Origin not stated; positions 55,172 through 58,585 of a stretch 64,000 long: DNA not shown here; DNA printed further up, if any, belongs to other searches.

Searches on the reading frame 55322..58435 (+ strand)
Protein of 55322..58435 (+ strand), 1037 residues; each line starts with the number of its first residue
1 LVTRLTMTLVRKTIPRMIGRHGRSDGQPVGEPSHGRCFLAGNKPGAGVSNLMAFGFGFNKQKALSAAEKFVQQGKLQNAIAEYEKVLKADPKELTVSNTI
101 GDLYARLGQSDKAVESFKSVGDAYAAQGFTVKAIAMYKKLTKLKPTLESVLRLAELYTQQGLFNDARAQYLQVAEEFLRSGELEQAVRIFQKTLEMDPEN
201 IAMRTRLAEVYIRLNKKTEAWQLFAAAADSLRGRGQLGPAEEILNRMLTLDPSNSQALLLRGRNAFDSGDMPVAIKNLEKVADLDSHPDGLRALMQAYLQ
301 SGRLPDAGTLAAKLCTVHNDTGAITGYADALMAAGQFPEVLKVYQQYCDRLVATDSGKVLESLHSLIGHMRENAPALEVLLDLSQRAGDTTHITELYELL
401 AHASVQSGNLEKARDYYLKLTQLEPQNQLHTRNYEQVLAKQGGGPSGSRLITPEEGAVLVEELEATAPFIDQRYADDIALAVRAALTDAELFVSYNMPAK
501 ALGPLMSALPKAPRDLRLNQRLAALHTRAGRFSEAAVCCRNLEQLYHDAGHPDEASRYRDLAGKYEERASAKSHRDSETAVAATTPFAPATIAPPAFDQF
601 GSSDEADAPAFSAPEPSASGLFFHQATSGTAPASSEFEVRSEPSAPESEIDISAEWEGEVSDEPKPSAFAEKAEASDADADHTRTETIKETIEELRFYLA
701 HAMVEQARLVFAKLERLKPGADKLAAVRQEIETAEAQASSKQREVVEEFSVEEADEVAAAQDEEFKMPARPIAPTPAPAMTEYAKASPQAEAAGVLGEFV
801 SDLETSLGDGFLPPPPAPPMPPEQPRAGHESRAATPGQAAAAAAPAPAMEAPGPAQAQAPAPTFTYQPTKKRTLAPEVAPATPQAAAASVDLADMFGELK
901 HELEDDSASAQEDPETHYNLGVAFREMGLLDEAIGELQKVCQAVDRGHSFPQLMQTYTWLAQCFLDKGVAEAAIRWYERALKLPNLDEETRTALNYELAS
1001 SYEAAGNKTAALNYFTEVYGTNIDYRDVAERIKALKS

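Call 53: search_protein_families(library=pfam, proteins=[window:55322-58435:+], max_evalue=0.00001)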
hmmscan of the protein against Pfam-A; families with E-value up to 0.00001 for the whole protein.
window:55322-58435:+ (1037 aa): 19 families
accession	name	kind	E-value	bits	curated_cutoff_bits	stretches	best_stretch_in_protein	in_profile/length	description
PF14559.12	TPR_19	-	1.4e-29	102.6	25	1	178-229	2-53/68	Tetratricopeptide repeat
PF07719.23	TPR_2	-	1.8e-29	99.8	27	0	395-427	2-34/34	Tetratricopeptide repeat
PF13181.12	TPR_8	-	1.5e-28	96.9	25.7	0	395-427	2-34/34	Tetratricopeptide repeat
PF13428.12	TPR_14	-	1.5e-27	93.7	23.5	0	169-209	3-43/44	Tetratricopeptide repeat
PF13414.12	TPR_11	-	6.9e-25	86.9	26.8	0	70-108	4-42/42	TPR repeat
PF13432.12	TPR_16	-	1.2e-22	80.4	32.7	0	174-229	4-59/65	Tetratricopeptide repeat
PF00515.34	TPR_1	-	1.7e-20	72.3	27.8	0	914-934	1-21/34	Tetratricopeptide repeat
PF13424.12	TPR_12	-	7.6e-17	61.7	30.1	0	916-983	5-74/77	Tetratricopeptide repeat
PF12895.13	ANAPC3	-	4e-13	49.9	27.2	0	161-224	18-79/82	Anaphase-promoting complex, cyclosome, subunit 3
PF13176.12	TPR_7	-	8.2e-13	47.8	27.9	0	177-200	9-34/36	Tetratricopeptide repeat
PF13174.12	TPR_6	-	1.4e-10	41.5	26.3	0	100-124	6-30/33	Tetratricopeptide repeat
PF23914.1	TPR_CcmH_CycH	-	1.5e-10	41.6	42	0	180-283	63-149/158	Cytochrome c-type biogenesis protein H TPR domain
PF13431.12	TPR_17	-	7.9e-10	38.7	24.4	0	83-114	2-33/34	Tetratricopeptide repeat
PF25064.1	ARM_TT21_5th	-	6.9e-09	36.5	27.8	0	173-231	7-65/117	TT21 fifth ARM repeats domain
PF24575.1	TPR_Slam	-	2e-07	31.8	35.2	0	152-221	33-101/104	Surface lipoprotein assembly modifier, N-terminal TPR repeats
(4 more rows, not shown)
